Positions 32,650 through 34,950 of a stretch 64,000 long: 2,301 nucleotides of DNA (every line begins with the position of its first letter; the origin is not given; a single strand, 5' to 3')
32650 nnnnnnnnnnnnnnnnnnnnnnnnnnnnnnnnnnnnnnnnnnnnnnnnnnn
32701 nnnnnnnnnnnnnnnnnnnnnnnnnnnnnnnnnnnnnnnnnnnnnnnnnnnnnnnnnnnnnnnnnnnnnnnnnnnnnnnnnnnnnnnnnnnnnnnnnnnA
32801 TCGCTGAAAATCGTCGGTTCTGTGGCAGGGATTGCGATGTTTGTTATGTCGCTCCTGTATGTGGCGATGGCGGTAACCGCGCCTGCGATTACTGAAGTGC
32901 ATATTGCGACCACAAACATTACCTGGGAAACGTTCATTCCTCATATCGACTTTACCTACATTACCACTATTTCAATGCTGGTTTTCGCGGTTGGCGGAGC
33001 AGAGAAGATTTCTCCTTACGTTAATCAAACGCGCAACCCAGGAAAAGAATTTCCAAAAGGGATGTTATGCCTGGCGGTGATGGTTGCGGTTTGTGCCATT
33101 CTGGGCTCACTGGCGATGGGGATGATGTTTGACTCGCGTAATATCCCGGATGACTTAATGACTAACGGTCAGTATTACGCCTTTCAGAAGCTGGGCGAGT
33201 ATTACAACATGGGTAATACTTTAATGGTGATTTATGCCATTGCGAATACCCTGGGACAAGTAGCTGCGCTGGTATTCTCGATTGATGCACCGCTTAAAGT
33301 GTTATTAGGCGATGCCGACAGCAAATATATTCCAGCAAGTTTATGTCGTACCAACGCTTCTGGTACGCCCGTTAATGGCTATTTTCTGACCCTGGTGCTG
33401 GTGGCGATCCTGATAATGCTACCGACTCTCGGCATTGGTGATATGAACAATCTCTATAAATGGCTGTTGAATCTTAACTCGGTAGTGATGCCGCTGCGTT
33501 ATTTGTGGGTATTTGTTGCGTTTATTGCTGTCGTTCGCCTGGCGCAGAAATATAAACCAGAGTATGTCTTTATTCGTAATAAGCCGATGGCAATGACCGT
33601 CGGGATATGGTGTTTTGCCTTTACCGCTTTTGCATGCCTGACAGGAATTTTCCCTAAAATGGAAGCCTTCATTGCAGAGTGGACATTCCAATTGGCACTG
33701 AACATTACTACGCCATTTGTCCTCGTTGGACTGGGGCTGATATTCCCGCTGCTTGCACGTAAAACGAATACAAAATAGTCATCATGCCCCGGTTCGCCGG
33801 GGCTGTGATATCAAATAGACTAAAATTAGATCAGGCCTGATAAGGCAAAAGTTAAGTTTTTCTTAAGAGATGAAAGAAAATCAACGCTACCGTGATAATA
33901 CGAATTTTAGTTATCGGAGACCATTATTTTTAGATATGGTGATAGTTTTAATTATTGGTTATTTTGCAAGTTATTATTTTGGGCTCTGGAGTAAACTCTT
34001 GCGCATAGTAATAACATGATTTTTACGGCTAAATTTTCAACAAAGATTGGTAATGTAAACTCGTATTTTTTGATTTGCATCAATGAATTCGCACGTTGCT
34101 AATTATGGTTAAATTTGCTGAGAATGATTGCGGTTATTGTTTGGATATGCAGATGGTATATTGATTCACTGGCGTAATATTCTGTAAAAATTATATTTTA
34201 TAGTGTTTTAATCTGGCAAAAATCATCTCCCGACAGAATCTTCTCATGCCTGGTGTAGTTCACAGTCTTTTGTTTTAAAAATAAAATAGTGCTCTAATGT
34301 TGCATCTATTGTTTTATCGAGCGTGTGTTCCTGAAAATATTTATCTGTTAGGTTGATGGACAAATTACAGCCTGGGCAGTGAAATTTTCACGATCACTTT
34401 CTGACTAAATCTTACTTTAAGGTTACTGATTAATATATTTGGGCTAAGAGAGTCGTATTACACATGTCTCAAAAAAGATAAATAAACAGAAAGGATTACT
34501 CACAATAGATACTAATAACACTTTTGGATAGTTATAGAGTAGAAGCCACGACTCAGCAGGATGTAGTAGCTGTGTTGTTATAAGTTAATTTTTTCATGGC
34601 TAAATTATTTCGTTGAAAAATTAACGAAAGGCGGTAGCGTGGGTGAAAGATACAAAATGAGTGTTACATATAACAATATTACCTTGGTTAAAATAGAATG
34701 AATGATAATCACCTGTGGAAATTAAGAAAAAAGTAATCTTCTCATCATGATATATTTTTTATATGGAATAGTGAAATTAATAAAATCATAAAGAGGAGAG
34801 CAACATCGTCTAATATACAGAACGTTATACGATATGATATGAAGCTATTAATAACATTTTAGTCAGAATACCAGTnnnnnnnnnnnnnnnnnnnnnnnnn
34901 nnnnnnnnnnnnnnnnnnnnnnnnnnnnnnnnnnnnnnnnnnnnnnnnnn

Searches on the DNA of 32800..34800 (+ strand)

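Call 32: search_dna_similar(query=window:32800-34800:+, collection=ecoli_genomes, mode=near, max_rows=14, rows=spread)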
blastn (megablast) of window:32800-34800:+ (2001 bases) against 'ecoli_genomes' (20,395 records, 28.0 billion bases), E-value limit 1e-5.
Records with a match: 4367; places in all: 4374; records where one place covers at least 80% of the query: 9.
Genomes with a match: 4367 of 5426; with a place that covers at least 80% of the query: 9. Places per genome that has any: lowest 1, median 1, highest 2. On chromosomes: 4368 places; on plasmids: 6.
Best place of each record, by identity: 95-99% 1160; 90-95% 3200; 80-90% 7.
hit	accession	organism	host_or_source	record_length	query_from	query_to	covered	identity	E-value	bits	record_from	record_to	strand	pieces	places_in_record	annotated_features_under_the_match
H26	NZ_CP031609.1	Escherichia coli strain N3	Homo sapiens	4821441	1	1999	100%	96.1%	0e+0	3254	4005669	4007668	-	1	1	ycaM: APC family permease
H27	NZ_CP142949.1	Escherichia coli strain EC190329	Homo sapiens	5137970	1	970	48%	96.4%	0e+0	1598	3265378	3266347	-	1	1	ycaM: APC family permease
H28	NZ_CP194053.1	Escherichia coli strain 277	plasmid curing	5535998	1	978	49%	95.4%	0e+0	1557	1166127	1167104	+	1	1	ycaM: APC family permease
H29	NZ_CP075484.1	Escherichia coli strain NT1N25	pig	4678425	1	978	49%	95.1%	0e+0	1541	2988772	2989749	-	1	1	ycaM: APC family permease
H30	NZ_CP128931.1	Escherichia coli strain TUM9757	missing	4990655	1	978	49%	95.0%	0e+0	1535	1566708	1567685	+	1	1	ycaM: APC family permease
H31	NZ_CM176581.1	Escherichia coli strain cS108a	Homo sapiens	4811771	1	978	49%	95.0%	0e+0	1535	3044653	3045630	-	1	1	ycaM: APC family permease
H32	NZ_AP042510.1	Escherichia coli strain OkiPb01681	bovine feces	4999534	1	978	49%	94.9%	0e+0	1530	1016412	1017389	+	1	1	ycaM: APC family permease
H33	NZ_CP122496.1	Escherichia coli strain a7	duck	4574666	1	978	49%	94.7%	0e+0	1519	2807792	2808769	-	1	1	ycaM: APC family permease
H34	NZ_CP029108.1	Escherichia coli strain AR437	missing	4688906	1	978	49%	94.5%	0e+0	1507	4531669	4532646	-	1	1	ycaM: APC family permease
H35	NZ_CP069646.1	Escherichia coli O7:H4 strain MIN14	Homo sapiens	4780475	1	978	49%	94.5%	0e+0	1507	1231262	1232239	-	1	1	ycaM: APC family permease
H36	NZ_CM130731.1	Escherichia coli strain IAL7252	Homo sapiens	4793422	1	978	49%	94.5%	0e+0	1507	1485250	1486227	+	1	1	ycaM: APC family permease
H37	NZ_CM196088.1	Escherichia coli strain K207-3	-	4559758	1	978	49%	94.5%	0e+0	1507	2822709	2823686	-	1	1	ycaM: APC family permease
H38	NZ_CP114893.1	Escherichia coli strain CM13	not applicable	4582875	1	978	49%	94.4%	0e+0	1502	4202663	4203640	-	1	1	ycaM: APC family permease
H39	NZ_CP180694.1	Escherichia coli strain CUPS04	Slaughterhouse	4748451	1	157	8%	98.7%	3e-71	279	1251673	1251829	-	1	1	amino acid permease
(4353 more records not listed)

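Call 33: get_annotated_region(hit=H30, flank=5000)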
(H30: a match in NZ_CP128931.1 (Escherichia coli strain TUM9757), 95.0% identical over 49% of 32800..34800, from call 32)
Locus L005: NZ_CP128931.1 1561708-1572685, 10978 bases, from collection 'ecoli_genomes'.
description: Escherichia coli strain TUM9757 chromosome, complete genome
organism: Escherichia coli strain TUM9757 (NCBI taxid 562)
replicon: chromosome; assembly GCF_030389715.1
host: missing; source: missing; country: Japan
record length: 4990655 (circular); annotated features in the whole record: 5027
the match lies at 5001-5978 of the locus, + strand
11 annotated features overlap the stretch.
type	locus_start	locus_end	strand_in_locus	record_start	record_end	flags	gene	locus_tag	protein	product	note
CDS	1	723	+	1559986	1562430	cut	dmsA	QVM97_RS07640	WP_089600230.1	dimethylsulfoxide reductase subunit A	-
CDS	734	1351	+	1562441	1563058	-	dmsB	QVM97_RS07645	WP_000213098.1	dimethylsulfoxide reductase iron-sulfur subunit DmsB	-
CDS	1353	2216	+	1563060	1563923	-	dmsC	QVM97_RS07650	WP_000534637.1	dimethyl sulfoxide reductase anchor subunit DmsC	-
CDS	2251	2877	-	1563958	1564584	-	ycaC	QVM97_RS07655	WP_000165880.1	isochorismate family cysteine hydrolase YcaC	-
CDS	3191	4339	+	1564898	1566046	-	ycaD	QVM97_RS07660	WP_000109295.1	MFS transporter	-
CDS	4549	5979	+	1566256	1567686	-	ycaM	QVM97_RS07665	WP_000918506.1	APC family permease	-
CDS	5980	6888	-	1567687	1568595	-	ycaN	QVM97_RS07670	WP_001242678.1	LysR family transcriptional regulator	-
CDS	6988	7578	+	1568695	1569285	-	ycaK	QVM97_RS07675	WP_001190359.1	NAD(P)H oxidoreductase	-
CDS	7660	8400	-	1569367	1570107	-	pflA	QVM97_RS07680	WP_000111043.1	pyruvate formate lyase 1-activating protein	-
CDS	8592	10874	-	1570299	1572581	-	pflB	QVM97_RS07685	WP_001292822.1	formate C-acetyltransferase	-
CDS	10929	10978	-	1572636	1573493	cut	focA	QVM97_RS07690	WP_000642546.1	formate transporter FocA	-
